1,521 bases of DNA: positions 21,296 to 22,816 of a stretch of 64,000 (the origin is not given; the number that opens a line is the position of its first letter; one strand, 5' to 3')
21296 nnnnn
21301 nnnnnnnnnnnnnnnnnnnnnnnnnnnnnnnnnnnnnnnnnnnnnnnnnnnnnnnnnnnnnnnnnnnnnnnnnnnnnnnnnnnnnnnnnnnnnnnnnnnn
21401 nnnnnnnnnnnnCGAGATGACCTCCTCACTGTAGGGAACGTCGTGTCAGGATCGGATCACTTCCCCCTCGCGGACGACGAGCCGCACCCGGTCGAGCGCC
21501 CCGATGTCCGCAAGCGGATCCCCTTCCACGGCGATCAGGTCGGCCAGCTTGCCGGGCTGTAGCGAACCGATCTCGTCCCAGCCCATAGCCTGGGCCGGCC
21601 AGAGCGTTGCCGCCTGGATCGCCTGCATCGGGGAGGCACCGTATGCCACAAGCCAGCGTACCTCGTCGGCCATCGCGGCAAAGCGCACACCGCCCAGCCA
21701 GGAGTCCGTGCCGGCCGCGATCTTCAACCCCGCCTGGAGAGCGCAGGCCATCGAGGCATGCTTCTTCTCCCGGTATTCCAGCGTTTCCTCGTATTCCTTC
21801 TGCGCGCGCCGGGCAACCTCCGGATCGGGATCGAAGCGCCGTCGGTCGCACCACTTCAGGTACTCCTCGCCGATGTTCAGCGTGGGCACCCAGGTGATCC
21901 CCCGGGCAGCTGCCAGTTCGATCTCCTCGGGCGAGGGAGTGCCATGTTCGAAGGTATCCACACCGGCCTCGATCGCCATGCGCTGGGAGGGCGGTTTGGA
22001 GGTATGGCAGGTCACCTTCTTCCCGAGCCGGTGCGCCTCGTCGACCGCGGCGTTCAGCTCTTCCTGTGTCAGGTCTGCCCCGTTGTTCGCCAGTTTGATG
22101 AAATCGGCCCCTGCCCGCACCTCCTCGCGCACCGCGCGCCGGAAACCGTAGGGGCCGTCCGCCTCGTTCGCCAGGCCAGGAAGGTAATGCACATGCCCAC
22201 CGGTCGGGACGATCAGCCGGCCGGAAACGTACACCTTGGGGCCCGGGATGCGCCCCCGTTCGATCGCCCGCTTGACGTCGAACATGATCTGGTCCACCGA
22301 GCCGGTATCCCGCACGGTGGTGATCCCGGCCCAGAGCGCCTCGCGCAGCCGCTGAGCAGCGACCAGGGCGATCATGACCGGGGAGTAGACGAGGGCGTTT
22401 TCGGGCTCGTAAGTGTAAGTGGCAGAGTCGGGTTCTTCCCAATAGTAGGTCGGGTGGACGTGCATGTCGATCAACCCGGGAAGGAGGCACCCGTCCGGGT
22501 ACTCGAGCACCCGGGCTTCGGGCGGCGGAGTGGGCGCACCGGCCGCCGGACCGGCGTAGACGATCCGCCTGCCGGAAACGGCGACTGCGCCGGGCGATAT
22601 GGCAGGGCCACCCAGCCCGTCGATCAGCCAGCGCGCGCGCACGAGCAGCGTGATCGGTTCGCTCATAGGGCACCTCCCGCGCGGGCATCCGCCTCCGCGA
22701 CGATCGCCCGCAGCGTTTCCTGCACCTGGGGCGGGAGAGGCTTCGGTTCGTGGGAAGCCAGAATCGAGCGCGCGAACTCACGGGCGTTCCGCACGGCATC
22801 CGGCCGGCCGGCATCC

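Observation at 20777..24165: Non-pyrrolysine MttB-superfamily methyltransferase operon with an embedded amidohydrolase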

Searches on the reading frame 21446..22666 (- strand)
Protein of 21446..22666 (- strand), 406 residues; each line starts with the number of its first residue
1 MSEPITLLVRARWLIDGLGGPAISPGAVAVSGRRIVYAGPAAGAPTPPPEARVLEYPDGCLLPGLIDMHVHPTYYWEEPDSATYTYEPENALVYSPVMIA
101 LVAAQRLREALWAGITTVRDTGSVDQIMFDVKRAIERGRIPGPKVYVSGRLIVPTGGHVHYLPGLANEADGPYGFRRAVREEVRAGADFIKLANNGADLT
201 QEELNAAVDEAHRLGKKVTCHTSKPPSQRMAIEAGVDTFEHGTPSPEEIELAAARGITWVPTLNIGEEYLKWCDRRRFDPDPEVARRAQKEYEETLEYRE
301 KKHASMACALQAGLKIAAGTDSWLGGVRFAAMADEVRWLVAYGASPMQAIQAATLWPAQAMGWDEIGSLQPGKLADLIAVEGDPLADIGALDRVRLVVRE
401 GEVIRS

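Call 4: search_protein_families(library=pfam, proteins=[window:21446-22666:-])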
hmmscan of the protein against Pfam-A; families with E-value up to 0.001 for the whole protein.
window:21446-22666:- (406 aa): 2 families
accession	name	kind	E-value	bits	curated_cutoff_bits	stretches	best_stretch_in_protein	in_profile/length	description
PF01979.26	Amidohydro_1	-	2.2e-39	136.1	25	1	61-403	2-344/345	Amidohydrolase family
PF07969.17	Amidohydro_3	-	1e-11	45.4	29.7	1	197-404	257-471/472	Amidohydrolase family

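Call 5: search_protein_families(library=ncbifam, proteins=[window:21446-22666:-])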
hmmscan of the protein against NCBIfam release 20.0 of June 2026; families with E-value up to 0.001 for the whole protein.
window:21446-22666:- (406 aa): 21 families
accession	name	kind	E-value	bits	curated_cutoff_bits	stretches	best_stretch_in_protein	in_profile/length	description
NF051886.1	XaaProDiPepCaul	equivalog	3e-71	240.6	500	1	9-404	2-397/398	Xaa-Pro dipeptidase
NF006549.0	PRK09045.1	equivalog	5.4e-14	51.7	540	2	310-381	299-379/444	TRZ/ATZ family hydrolase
NF006679.0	PRK09228.1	subfamily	1.4e-09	37.3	351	1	24-71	30-78/433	guanine deaminase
TIGR01224.1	hutI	equivalog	2e-09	36.7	298.15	1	345-402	315-376/377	imidazolonepropionase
NF006055.0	PRK08203.1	equivalog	7.2e-09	34.7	532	1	342-396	352-406/455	8-oxoguanine deaminase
NF004801.0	PRK06151.1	subfamily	7.8e-08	31.6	416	1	310-401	327-422/491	chlorohydrolase family protein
NF005557.0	PRK07228.1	equivalog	9.9e-08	31.1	522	1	327-384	320-378/445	5'-deoxyadenosine deaminase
TIGR02318.1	phosphono_phnM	equivalog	2.7e-07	29.9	390.55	1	348-404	324-375/376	phosphonate metabolism protein PhnM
NF006689.0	PRK09237.1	equivalog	2.9e-07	29.4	371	0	338-377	293-332/383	amidohydrolase/deacetylase family metallohydrolase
NF006056.0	PRK08204.1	subfamily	5e-07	28.9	391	1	345-399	343-398/449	hypothetical protein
NF011984.0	PRK15446.1-5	equivalog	1.2e-06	27.6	260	0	347-402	326-376/379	alpha-D-ribose 1-methylphosphonate 5-triphosphate diphosphatase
TIGR02967.1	guan_deamin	equivalog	1.5e-06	27.5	375.4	0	308-381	289-361/401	guanine deaminase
NF011990.0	PRK15446.2-6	subfamily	1.6e-06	27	233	0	348-384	330-367/390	alpha-D-ribose 1-methylphosphonate 5-triphosphate diphosphatase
TIGR00221.1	nagA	equivalog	1.4e-05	24.3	225.65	0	331-383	315-369/380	N-acetylglucosamine-6-phosphate deacetylase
NF009060.0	PRK12394.1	equivalog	1.4e-05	24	442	0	341-377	298-335/381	metallo-dependent hydrolase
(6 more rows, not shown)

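Call 7: find_homologous_proteins(query=window:21446-22666:-)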
Query window:21446-22666:- (406 aa): 7332 proteins with E <= 0.001 among 8000 candidates; the best 120 are listed.
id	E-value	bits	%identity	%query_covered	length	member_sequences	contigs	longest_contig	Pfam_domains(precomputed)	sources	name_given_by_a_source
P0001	1.5e-252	856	93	100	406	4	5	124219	PF07969.18,PF01979.27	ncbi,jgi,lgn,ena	jgi:imidazolonepropionase-like amidohydrolase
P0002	5.5e-203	693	76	100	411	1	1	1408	PF07969.18,PF01979.27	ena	-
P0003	1.6e-202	691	73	99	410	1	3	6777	PF07969.18,PF01979.27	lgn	-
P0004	1.7e-202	691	73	100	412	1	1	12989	PF07969.18,PF01979.27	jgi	-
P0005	2.9e-201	687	74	100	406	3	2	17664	PF07969.18,PF01979.27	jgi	jgi:imidazolonepropionase-like amidohydrolase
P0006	1.3e-199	682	73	99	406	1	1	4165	PF07969.18,PF01979.27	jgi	-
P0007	3.5e-199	680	72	99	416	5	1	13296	PF07969.18,PF01979.27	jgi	-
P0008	3.0e-198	677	72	99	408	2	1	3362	PF07969.18,PF01979.27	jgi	jgi:imidazolonepropionase-like amidohydrolase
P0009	1.1e-197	675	72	98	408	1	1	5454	PF07969.18,PF01979.27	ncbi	-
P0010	1.5e-197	675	72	100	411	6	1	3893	PF07969.18,PF01979.27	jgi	jgi:imidazolonepropionase-like amidohydrolase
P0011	6.5e-197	673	72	100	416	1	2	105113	PF07969.18,PF01979.27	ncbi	-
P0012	1.2e-196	672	75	97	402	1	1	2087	PF07969.18,PF01979.27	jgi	jgi:imidazolonepropionase-like amidohydrolase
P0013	2.2e-196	671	72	100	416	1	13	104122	PF07969.18,PF01979.27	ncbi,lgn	-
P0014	4.9e-196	670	71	100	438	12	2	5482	PF07969.18,PF01979.27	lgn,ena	-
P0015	1.7e-195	668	71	99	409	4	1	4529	PF07969.18,PF01979.27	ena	-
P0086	2.1e-181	622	68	95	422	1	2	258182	PF07969.18,PF01979.27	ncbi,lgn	-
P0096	3.3e-179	614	67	100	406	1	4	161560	PF07969.18,PF01979.27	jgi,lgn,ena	jgi:imidazolonepropionase-like amidohydrolase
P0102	4.4e-177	607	64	98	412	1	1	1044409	PF07969.18,PF01979.27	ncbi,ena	-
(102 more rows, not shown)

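Call 10: find_encoding_contigs(protein=P0001, flank=10000, max_places=3)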
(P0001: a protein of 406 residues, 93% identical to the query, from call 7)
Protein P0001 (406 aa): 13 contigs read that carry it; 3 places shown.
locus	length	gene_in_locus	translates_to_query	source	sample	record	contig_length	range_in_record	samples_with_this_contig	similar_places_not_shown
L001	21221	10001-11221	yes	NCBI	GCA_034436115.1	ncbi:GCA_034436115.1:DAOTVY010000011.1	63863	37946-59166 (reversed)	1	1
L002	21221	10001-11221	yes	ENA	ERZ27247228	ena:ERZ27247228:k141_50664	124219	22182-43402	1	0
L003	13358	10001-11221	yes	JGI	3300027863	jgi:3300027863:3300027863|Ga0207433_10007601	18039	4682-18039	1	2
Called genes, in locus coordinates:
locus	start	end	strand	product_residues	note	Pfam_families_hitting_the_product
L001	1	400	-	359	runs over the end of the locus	PF13500:AAA_26, PF07085:DRTGG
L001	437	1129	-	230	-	-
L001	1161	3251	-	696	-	PF02629:CoA_binding, PF13380:CoA_binding_2, PF13607:Succ_CoA_lig, PF19045:Ligase_CoA_2, PF13549:ATP-grasp_5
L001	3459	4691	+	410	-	PF01208:URO-D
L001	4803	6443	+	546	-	PF00496:SBP_bac_5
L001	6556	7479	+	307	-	PF12911:OppC_N, PF00528:BPD_transp_1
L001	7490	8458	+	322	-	PF19300:BPD_transp_1_N, PF00528:BPD_transp_1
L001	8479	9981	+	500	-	PF06253:MTTB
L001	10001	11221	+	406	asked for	PF01979:Amidohydro_1, PF07969:Amidohydro_3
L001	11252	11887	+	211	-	PF02607:B12-binding_2, PF02310:B12-binding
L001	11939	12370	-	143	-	PF09719:C_GCAxxG_C_C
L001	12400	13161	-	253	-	PF00106:adh_short, PF08659:KR, PF13561:adh_short_C2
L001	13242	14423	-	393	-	PF13808:DDE_Tnp_1_assoc, PF01609:DDE_Tnp_1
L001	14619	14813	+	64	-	PF13396:PLDc_N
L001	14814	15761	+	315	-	PF00005:ABC_tran, PF13304:AAA_21, PF13732:DrrA1-3_C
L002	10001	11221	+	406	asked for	PF01979:Amidohydro_1, PF07969:Amidohydro_3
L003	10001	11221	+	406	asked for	PF01979:Amidohydro_1, PF07969:Amidohydro_3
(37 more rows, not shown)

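Call 11: find_encoding_contigs(protein=P0102, flank=10000, max_places=3)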
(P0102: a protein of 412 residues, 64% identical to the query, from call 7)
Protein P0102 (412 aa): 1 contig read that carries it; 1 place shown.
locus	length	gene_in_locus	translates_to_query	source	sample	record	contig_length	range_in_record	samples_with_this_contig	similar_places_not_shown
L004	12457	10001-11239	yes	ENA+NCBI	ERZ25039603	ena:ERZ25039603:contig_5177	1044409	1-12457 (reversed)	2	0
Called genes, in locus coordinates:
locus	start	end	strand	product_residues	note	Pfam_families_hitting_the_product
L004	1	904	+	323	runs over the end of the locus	-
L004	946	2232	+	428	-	PF01208:URO-D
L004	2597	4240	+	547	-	PF00496:SBP_bac_5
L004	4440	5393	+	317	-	PF19300:BPD_transp_1_N, PF00528:BPD_transp_1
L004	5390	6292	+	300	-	PF12911:OppC_N, PF00528:BPD_transp_1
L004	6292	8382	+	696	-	PF02463:SMC_N (weak), PF13191:AAA_16 (faint), PF13555:AAA_29 (faint), PF00005:ABC_tran, PF13304:AAA_21 (faint), PF08352:oligo_HPY, PF00005:ABC_tran, PF08352:oligo_HPY, +1 more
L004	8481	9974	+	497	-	PF06253:MTTB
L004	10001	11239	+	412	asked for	PF01979:Amidohydro_1, PF07969:Amidohydro_3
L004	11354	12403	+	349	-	PF01244:Peptidase_M19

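Call 15: search_solved_structures(query=window:21446-22666:-, max_evalue=1e-10, show_alignments=3)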
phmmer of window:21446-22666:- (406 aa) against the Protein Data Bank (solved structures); distinct sequences matched with E-value up to 1e-10: 20.
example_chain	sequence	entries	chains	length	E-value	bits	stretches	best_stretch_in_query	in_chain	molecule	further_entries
3mtw_A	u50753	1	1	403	4.5e-44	154.4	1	9-405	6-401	L-Arginine carboxypeptidase Cc2672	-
9kov_A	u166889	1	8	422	7.9e-43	150.3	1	8-405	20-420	trum-mut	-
2qs8_A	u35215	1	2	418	8.3e-41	143.7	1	9-402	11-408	Xaa-Pro Dipeptidase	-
8ihq_A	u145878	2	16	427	1e-37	133.5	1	8-404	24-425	Amidohydrolase family protein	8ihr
8j85_A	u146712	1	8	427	2.6e-37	132.1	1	8-404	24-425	Amidohydrolase family protein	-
8ihs_A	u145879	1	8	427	4.3e-37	131.4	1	8-404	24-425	Amidohydrolase family protein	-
9l36_A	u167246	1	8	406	8.1e-37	130.5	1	10-404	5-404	Amidohydrolase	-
3be7_A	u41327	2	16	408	1.9e-35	126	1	48-404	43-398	Zn-dependent arginine carboxypeptidase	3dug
9l2o_B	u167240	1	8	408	1.4e-34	123.2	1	13-405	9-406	Imidazolonepropionase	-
8yag_A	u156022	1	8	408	3.5e-34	121.9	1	13-405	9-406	Imidazolonepropionase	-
8yak_A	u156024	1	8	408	7e-34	120.9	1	13-405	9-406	Imidazolonepropionase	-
9l2t_G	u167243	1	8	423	1.1e-32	116.9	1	9-405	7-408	Amide hydrolase LlADH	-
9l6p_A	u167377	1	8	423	3.1e-32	115.5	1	9-405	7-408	LlADH-WT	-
3mkv_A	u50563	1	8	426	9.8e-31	110.5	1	44-402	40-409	PUTATIVE AMIDOHYDROLASE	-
2p9b_A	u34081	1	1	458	1e-29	107.1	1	33-402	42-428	Possible prolidase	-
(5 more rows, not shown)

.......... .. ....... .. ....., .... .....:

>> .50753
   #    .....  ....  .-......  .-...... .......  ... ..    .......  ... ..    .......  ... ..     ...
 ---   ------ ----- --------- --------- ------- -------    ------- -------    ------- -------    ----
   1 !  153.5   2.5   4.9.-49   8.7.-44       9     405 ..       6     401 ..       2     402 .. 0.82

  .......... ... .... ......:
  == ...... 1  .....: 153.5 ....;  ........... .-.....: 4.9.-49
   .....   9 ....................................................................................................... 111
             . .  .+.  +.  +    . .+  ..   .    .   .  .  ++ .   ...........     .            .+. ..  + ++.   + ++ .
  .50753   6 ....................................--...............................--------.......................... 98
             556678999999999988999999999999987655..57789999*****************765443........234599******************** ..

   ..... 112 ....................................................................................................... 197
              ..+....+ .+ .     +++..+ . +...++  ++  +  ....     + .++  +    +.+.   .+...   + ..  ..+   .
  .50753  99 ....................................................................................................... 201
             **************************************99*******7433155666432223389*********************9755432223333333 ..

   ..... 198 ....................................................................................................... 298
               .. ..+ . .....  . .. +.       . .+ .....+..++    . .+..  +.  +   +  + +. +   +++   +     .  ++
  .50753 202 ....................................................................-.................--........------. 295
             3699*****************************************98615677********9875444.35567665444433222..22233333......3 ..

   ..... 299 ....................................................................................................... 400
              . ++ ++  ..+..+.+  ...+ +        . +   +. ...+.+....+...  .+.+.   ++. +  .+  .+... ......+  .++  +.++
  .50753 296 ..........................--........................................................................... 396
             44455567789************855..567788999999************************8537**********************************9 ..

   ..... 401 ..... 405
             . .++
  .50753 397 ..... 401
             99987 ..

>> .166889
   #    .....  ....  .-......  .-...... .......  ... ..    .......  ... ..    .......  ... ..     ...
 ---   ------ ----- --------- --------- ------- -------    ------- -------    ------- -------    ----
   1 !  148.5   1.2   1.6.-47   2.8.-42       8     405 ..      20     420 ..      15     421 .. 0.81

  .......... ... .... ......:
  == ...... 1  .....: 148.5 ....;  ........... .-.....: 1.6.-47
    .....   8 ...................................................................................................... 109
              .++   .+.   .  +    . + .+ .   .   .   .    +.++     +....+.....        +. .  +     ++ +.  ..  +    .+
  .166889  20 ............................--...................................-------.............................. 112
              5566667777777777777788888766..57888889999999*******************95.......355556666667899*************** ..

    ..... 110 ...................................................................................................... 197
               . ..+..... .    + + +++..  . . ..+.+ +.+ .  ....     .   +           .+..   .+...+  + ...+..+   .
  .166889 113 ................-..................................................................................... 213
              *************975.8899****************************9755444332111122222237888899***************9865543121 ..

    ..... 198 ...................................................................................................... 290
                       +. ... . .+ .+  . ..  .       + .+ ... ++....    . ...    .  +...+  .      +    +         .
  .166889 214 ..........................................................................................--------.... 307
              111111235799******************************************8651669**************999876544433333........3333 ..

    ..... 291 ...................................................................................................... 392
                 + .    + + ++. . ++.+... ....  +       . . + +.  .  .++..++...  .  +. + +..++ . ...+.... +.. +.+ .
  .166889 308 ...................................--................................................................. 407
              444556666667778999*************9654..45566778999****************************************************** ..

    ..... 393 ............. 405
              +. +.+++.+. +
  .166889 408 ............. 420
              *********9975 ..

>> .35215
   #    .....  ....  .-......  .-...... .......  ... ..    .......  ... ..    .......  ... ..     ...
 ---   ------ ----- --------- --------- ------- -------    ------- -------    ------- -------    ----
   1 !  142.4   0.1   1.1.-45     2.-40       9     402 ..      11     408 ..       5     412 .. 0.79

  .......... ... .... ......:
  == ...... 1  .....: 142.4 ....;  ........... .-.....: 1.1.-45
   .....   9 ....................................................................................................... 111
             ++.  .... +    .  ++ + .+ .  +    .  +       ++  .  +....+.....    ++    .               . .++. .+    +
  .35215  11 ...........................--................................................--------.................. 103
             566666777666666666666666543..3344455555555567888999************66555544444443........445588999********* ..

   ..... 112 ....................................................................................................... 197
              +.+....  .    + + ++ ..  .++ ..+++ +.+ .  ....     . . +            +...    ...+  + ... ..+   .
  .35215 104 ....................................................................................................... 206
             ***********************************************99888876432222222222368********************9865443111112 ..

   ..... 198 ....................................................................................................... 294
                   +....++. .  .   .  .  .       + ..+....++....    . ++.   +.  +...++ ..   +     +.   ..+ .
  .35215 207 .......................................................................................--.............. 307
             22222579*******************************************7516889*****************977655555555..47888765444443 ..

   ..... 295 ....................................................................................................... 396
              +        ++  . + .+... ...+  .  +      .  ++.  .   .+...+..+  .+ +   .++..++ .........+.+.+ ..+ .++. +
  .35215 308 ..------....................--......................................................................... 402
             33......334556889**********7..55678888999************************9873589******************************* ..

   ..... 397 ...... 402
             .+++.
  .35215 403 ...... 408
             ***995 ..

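Call 17: find_related_loci(query=A1, collection=genome_contigs, flank=10000)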
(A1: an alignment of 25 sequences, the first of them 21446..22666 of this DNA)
Query A1 (406 aa) in genome_contigs; peptide patterns used: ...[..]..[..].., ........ (x = any residue, [..] = any of these).
50 stretches matched a pattern; 34 encode a relative of the query (tblastn E <= 1e-3); 34 distinct loci.
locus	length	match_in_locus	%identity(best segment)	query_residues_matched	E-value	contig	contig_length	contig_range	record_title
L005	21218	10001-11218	93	1-406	0e+0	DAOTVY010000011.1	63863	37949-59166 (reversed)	MAG TPA_asm: Chloroflexia bacterium isolate H111_92 k127_1209540, whole genome shotgun sequence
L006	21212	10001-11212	72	1-405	0e+0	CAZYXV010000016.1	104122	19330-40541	MAG TPA_asm: uncultured Anaerolineae bacterium isolate binchicken_co26_194 genome assembly, contig: NODE_285_length_1041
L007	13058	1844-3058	73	1-405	0e+0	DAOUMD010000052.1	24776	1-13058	MAG TPA_asm: Anaerolineae bacterium isolate W31_78 k127_284103, whole genome shotgun sequence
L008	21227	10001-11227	71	7-406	0e+0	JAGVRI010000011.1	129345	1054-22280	MAG: Chloroflexota bacterium isolate TumbabinsA95 c_000000000011, whole genome shotgun sequence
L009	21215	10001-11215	73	1-404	0e+0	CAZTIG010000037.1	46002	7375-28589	MAG TPA_asm: uncultured Chloroflexia bacterium isolate binchicken_co26_208 genome assembly, contig: NODE_1233_length_460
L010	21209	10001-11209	68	2-405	0e+0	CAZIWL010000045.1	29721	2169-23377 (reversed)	MAG TPA_asm: uncultured Anaerolineales bacterium isolate binchicken_co334_394 genome assembly, contig: NODE_2509_length_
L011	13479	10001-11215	63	1-405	0e+0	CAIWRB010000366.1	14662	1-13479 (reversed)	MAG: uncultured Chloroflexi bacterium isolate LJ-3-65m_bin-0054 genome assembly, contig: bin-0054:366/470, whole genome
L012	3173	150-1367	62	1-406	0e+0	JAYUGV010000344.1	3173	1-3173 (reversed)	MAG: Anaerolineales bacterium isolate GFS_8262 GFS_8262_343, whole genome shotgun sequence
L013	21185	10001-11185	68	1-385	2e-180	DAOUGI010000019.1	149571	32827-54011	MAG TPA_asm: Anaerolineae bacterium isolate R44_137 k83_1850675, whole genome shotgun sequence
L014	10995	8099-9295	66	7-406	2e-179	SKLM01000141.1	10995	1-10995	MAG: Thermoflexales bacterium isolate CSSed162cmA_211 CSSed16-2cmA-20808, whole genome shotgun sequence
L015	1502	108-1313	65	4-406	0e+0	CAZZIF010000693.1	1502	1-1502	MAG TPA_asm: uncultured bacterium isolate SRP332253_co2_114 genome assembly, contig: NODE_112775_length_1502_cov_4.08776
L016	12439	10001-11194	64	6-404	3e-179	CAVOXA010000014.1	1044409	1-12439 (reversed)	MAG: uncultured Chloroflexia bacterium isolate MFD09964.bin.2.208 genome assembly, contig: contig_5177, whole genome sho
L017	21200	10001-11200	64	5-405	2e-178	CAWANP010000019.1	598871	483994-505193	MAG: uncultured Chloroflexia bacterium isolate MFD03804.bin.1.93 genome assembly, contig: contig_8090, whole genome shot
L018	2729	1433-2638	63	5-406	0e+0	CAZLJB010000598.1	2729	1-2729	MAG TPA_asm: uncultured Anaerolinea sp. isolate binchicken_co2_73 genome assembly, contig: NODE_55419_length_2729_cov_5.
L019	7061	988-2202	60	1-405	2e-177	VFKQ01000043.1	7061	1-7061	MAG: Anaerolineaceae bacterium isolate Bin_58_17 c_000000247867, whole genome shotgun sequence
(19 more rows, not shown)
